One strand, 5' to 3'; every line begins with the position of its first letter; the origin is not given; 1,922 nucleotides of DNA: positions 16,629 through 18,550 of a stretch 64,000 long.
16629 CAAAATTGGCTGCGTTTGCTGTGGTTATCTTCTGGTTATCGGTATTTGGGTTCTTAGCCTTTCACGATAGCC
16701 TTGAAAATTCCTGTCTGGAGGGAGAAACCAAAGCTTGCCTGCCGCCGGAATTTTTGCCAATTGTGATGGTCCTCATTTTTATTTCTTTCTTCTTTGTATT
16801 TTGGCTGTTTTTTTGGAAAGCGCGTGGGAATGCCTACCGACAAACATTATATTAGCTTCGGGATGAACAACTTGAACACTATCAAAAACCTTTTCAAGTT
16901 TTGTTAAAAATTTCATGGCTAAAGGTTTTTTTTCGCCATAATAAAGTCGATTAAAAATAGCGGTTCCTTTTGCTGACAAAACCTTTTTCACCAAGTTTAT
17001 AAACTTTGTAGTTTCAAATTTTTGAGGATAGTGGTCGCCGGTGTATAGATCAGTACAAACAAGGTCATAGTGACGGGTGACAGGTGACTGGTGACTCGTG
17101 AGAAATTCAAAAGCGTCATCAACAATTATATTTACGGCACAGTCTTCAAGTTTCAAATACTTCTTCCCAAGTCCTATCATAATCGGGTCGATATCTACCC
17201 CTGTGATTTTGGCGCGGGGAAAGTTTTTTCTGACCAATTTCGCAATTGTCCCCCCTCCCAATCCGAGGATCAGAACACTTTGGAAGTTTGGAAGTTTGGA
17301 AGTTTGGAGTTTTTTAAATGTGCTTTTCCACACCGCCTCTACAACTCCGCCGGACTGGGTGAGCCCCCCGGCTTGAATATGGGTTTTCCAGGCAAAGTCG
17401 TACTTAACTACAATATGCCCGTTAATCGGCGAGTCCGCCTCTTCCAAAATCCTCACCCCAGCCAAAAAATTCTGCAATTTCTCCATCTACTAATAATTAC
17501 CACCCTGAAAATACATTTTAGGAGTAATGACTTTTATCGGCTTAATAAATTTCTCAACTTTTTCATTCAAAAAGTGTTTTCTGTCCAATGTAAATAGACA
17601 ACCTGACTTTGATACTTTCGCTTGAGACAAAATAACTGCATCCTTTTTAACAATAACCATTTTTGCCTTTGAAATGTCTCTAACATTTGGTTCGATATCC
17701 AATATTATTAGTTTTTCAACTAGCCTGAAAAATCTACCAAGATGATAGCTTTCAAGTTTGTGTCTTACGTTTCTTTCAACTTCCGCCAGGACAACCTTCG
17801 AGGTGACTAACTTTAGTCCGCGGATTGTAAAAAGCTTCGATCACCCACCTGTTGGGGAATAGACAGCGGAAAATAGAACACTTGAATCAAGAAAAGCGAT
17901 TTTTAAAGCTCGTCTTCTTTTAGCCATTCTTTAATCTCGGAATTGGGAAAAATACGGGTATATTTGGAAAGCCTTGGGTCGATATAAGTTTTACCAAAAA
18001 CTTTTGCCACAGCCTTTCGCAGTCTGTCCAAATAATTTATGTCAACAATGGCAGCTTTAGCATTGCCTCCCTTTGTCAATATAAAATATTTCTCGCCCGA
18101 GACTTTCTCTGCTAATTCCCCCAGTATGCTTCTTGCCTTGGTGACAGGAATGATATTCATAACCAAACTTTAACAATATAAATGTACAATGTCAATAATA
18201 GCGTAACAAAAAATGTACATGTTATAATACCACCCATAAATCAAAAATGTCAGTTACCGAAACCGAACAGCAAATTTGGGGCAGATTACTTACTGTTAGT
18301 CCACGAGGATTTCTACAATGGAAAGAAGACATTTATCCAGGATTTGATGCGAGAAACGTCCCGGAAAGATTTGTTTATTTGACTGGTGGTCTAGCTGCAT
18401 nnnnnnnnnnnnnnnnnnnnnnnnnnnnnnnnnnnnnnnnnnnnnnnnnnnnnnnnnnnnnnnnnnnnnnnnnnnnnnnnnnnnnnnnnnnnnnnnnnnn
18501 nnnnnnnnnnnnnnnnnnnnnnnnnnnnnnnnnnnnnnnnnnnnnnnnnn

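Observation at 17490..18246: Phd/YefM-PIN toxin-antitoxin module whose toxin has an in-frame TGA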

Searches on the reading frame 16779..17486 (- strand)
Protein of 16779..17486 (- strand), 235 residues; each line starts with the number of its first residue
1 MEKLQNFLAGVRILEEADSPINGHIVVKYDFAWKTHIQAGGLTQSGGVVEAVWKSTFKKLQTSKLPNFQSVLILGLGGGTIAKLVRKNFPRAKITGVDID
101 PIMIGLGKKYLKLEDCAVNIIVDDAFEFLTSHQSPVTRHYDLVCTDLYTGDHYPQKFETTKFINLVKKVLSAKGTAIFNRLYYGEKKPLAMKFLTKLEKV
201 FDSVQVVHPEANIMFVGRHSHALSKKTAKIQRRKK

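Call 7: search_protein_families(library=pfam, proteins=[window:16779-17486:-], max_evalue=0.1)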
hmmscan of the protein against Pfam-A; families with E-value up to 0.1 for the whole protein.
window:16779-17486:- (235 aa): 9 families
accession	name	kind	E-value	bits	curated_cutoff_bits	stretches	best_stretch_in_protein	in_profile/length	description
PF01564.23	Spermine_synth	-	3.9e-12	46.5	22.9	1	60-205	11-157/186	Spermine/spermidine synthase domain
PF13649.12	Methyltransf_25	-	3.4e-07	31.3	27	1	71-174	1-97/97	Methyltransferase domain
PF13847.12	Methyltransf_31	-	3.2e-05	24.1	27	1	72-182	8-113/145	Methyltransferase domain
PF08242.18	Methyltransf_12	-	0.00016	22.8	30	1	73-144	2-70/98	Methyltransferase domain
PF05175.20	MTS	-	0.001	19.1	23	1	65-130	27-95/170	Methyltransferase small domain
PF08241.18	Methyltransf_11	-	0.0033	18.5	21.2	1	74-127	3-53/95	Methyltransferase domain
PF00891.24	Methyltransf_2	-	0.021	14.6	22.3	1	58-110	53-104/210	O-methyltransferase domain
PF01209.24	Ubie_methyltran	-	0.033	14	20.1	1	51-116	33-97/233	ubiE/COQ5 methyltransferase family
PF01795.25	Methyltransf_5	-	0.034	14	27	1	75-147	28-100/309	MraW methylase family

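Call 16: find_encoding_contigs(protein=window:16779-17486:-, flank=3000, max_places=10)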
Protein window:16779-17486:- (235 aa): 24 contigs read that carry it; 2 places shown.
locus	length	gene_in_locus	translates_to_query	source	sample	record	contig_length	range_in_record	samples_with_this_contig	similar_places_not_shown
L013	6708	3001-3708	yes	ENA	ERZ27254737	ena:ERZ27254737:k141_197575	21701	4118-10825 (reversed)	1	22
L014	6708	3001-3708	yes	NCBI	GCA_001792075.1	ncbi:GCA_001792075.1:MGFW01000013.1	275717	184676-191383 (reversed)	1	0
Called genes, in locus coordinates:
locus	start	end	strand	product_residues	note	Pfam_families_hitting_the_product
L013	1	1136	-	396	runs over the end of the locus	PF05496:RuvB_N, PF00158:Sigma54_activat (faint), PF20720:nSTAND3 (weak), PF00004:AAA, PF07728:AAA_5, PF13173:AAA_14 (weak), PF16193:AAA_assoc_2, PF12002:MgsA_C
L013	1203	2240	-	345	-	-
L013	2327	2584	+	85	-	-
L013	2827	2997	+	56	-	-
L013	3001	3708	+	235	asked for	PF01564:Spermine_synth, PF13649:Methyltransf_25 (weak), PF13847:Methyltransf_31 (faint)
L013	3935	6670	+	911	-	PF07517:SecA_DEAD, PF01043:SecA_PP_bind, PF21090:P-loop_SecA, PF07516:SecA_SW, PF02810:SEC-C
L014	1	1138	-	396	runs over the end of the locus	PF05496:RuvB_N, PF00158:Sigma54_activat (faint), PF20720:nSTAND3 (weak), PF00004:AAA, PF07728:AAA_5, PF13173:AAA_14 (weak), PF16193:AAA_assoc_2, PF12002:MgsA_C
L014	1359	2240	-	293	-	-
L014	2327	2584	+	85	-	-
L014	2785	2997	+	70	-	-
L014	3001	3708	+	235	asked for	PF01564:Spermine_synth, PF13649:Methyltransf_25 (weak), PF13847:Methyltransf_31 (faint)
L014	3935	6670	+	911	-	PF07517:SecA_DEAD, PF01043:SecA_PP_bind, PF21090:P-loop_SecA, PF07516:SecA_SW, PF02810:SEC-C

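Call 45: search_protein_families(library=padloc, proteins=[window:16779-17486:-], max_evalue=0.01)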
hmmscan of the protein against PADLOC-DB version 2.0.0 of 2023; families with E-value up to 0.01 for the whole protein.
window:16779-17486:- (235 aa): 4 families
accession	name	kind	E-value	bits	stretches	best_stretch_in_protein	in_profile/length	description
PDLC04134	mad2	-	7.4e-13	46.1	1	70-215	294-431/492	mads_2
PDLC03258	MTase_II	-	0.0014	15.8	1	70-127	44-96/366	Type II methyltransferase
PDLC03356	MTase_II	-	0.0053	13.6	1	78-158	145-221/545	Type II methyltransferase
PDLC03719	oMTase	-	0.0086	13.1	0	66-126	49-106/387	orphan methyltransferase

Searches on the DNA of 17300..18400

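Call 32: search_rna_families(source=window, start=17300, end=18400, threshold=evalue, max_evalue=10)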
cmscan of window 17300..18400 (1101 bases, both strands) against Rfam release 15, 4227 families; matches with E-value up to 10: 4.
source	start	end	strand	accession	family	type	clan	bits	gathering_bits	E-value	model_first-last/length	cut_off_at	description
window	17739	17819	+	RF02699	Avashort_thermometer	Cis-reg; thermoregulator;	-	20.3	88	0.41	1-59/59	no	Avashort 5' UTR thermometer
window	17506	17583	+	RF02368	Yfr21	Gene; sRNA;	-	16.9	100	7.8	1-205/205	no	Cyanobacterial functional RNA 21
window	17337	17387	-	RF01523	TB10Cs1H2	Gene; snRNA; snoRNA; HACA-box;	-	16.5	50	3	1-63/63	no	Trypanosomatid snoRNA TB10Cs1H2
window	18130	18212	+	RF00114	S15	Cis-reg; leader;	CL00121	11.7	39.5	9.8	7-84/117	no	Ribosomal S15 leader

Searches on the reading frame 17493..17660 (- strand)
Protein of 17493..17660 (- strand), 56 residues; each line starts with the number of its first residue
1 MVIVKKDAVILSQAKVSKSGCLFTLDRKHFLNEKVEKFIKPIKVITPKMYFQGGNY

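Call 30: find_encoding_contigs(protein=window:17493-17660:-, flank=1500, max_places=10)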
Protein seq(56 aa) (56 aa): 24 contigs read that carry it; 9 places shown.
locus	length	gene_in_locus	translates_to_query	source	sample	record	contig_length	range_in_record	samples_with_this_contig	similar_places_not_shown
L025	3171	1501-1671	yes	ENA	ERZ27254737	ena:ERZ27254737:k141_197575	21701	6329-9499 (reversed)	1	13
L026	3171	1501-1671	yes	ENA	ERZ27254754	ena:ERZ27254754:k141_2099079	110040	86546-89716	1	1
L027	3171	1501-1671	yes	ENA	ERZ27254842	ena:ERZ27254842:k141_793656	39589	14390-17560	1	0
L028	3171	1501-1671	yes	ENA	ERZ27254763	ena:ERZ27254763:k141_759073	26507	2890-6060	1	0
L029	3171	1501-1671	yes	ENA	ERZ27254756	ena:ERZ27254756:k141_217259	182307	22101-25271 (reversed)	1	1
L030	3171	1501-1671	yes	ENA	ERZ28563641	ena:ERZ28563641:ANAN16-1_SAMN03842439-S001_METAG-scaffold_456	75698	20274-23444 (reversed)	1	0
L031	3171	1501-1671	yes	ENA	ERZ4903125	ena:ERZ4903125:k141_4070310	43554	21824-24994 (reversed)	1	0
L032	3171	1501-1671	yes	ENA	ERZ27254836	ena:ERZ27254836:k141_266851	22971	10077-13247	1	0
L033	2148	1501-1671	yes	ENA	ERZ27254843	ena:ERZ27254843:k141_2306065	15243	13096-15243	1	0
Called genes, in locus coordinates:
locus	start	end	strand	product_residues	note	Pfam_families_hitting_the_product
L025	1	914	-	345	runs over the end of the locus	-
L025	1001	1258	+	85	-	-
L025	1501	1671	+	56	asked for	-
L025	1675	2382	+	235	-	PF01564:Spermine_synth, PF13649:Methyltransf_25 (weak), PF13847:Methyltransf_31 (faint)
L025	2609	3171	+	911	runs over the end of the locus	PF07517:SecA_DEAD, PF01043:SecA_PP_bind, PF21090:P-loop_SecA, PF07516:SecA_SW, PF02810:SEC-C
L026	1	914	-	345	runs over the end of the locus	-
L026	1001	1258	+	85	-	-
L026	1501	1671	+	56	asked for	-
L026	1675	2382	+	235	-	PF01564:Spermine_synth, PF13649:Methyltransf_25 (weak), PF13847:Methyltransf_31 (faint)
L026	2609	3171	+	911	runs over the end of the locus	PF07517:SecA_DEAD, PF01043:SecA_PP_bind, PF21090:P-loop_SecA, PF07516:SecA_SW, PF02810:SEC-C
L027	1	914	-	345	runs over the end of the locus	-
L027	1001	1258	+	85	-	-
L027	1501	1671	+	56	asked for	-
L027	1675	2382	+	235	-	PF01564:Spermine_synth, PF13649:Methyltransf_25 (weak), PF13847:Methyltransf_31 (faint)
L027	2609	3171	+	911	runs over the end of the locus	PF07517:SecA_DEAD, PF01043:SecA_PP_bind, PF21090:P-loop_SecA, PF07516:SecA_SW, PF02810:SEC-C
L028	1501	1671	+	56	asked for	-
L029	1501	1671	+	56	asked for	-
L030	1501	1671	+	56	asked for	-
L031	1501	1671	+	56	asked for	-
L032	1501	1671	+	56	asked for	-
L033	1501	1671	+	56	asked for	-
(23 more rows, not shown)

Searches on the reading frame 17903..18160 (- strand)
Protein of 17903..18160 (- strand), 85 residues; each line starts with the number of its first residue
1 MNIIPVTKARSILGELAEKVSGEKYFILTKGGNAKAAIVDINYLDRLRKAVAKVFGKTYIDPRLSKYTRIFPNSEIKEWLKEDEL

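Call 7: search_protein_families(library=pfam, proteins=[window:17906-18160:-], max_evalue=0.1)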
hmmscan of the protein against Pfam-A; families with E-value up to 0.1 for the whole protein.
seq(85 aa): 1 family
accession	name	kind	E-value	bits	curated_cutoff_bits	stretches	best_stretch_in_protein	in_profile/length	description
PF02604.26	PhdYeFM_antitox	-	3.5e-05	23.9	29.8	1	1-48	1-49/74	Antitoxin Phd_YefM, type II toxin-antitoxin system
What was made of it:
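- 17903..18160 (-): Antitoxin gene, 85 aa, Phd/YefM-like (ATG 18160, TAA 17905-17903). It is intact and identical in contigs carrying the stop allele and the intact allele. Pfam PF02604 at E 3.5e-5, 23.9 bits, below the gathering score of 29.8 (call 7).
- On Phd/YefM antitoxin: PF02604 scores 23.9 bits against a gathering score of 29.8, at E 3.5e-5 (call 7).
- Closest known: Phd/YefM antitoxin family. Same: The N-terminal 50 residues match PF02604 (call 7).
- Checked: The upstream 85-aa ORF (ATG 18160, stop 17905-17903) matches PhdYeFM_antitox at E 3.5e-5 and 23.9 bits, below the gathering score of 29.8 (call 7).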

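Call 15: find_encoding_contigs(protein=window:17903-18160:-, flank=3000, max_places=10)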
Protein window:17903-18160:- (85 aa): 24 contigs read that carry it; 5 places shown.
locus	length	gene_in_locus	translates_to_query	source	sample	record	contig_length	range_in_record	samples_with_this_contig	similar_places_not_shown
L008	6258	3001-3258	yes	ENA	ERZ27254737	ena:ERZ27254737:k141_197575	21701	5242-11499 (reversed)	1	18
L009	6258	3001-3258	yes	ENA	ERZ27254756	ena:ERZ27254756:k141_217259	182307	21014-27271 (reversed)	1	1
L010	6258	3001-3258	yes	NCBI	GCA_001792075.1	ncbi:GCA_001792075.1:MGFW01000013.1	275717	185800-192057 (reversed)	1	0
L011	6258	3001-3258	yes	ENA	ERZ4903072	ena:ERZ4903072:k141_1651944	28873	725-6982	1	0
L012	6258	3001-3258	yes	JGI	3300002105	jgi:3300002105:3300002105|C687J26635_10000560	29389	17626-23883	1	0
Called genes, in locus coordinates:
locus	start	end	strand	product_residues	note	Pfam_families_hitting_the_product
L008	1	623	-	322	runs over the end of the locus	-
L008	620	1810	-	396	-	PF05496:RuvB_N, PF00158:Sigma54_activat (faint), PF20720:nSTAND3 (weak), PF00004:AAA, PF07728:AAA_5, PF13173:AAA_14 (weak), PF16193:AAA_assoc_2, PF12002:MgsA_C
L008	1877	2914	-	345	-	-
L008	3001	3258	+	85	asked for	-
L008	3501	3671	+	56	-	-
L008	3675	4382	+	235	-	PF01564:Spermine_synth, PF13649:Methyltransf_25 (weak), PF13847:Methyltransf_31 (faint)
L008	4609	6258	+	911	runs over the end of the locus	PF07517:SecA_DEAD, PF01043:SecA_PP_bind, PF21090:P-loop_SecA, PF07516:SecA_SW, PF02810:SEC-C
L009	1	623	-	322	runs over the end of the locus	-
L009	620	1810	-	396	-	PF05496:RuvB_N, PF00158:Sigma54_activat (faint), PF20720:nSTAND3 (weak), PF00004:AAA, PF07728:AAA_5, PF13173:AAA_14 (weak), PF16193:AAA_assoc_2, PF12002:MgsA_C, +1 more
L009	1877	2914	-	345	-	-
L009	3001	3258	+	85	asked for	-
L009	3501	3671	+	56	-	-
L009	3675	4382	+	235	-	PF01564:Spermine_synth, PF13649:Methyltransf_25 (weak), PF13847:Methyltransf_31 (faint)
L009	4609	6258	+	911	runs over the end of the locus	PF07517:SecA_DEAD, PF01043:SecA_PP_bind, PF21090:P-loop_SecA, PF07516:SecA_SW, PF02810:SEC-C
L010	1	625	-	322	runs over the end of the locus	-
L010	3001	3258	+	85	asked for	-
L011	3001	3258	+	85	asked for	-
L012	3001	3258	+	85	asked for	-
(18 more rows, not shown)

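Call 44: search_protein_families(library=ncbifam, proteins=[window:17903-18160:-], max_evalue=0.1)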
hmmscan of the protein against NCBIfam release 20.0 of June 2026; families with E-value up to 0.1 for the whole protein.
window:17903-18160:- (85 aa): 1 family
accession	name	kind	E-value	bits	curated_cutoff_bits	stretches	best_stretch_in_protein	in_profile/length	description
TIGR01552.1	phd_fam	subfamily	0.027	13.8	20.8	1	4-50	2-48/53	type II toxin-antitoxin system prevent-host-death family antitoxin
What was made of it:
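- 17903..18160 (-): NCBIfam phd_fam is weak (call 44).
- On Phd/YefM antitoxin: TIGR01552 scores 13.8 against 20.8 (call 44).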

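Call 45: search_protein_families(library=padloc, proteins=[window:17903-18160:-], max_evalue=0.01)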
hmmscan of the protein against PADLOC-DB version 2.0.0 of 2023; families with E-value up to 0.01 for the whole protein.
window:17903-18160:- (85 aa): 0 families

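Call 60: list_cluster_members(proteins=[window:17903-18160:-, window:17490-17702:-, P0121])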
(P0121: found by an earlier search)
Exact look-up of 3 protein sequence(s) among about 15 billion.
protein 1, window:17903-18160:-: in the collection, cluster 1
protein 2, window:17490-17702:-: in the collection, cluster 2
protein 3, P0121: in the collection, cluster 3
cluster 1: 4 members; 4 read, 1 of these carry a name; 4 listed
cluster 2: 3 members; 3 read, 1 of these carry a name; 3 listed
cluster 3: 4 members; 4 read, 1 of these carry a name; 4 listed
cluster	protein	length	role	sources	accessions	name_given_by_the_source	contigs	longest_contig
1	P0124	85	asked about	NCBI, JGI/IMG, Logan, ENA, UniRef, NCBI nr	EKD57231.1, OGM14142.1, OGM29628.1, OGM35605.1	MAG: hypothetical protein ACD_57C00369G0002 [uncultured bacterium] | Uncharacterized protein n=1 Tax=Candidatus Woesebacteria bacterium ...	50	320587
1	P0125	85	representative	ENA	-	-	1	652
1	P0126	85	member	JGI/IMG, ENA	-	-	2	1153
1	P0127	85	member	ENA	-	-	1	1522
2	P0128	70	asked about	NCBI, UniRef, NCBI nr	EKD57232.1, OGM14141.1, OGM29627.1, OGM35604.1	MAG: hypothetical protein ACD_57C00369G0003 [uncultured bacterium] | PIN domain-containing protein n=1 Tax=Candidatus Woesebacteria bacterium ...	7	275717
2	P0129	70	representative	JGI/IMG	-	-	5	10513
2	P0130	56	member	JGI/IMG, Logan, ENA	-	-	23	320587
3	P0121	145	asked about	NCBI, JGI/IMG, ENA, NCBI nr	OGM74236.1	hypothetical protein A3H21_04305 [Candidatus Woesebacteria bacterium ... | MAG: hypothetical protein A3H21_04305 [Candidatus Woesebacteria bacterium ...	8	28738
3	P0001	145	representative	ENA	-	-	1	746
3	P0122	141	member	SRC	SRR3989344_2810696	-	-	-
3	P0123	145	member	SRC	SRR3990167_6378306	-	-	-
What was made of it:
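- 17903..18160 (-): The exact protein is listed in 82 index blocks, and the cluster table lists it on 50 contigs (calls 15, 60).
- Truncated 70-aa calls appear in four NCBI records: EKD57232.1, OGM14141.1, OGM29627.1 and OGM35604.1 (call 60).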

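Call 65: find_encoding_contigs(protein=P0125, flank=1000, max_places=3)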
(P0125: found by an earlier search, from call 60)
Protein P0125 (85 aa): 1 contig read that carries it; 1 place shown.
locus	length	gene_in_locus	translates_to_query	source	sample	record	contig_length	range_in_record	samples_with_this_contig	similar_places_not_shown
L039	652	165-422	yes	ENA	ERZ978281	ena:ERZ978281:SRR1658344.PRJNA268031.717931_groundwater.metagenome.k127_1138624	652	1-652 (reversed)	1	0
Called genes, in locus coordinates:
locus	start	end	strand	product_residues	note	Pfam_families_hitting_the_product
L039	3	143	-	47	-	?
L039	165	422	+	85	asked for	-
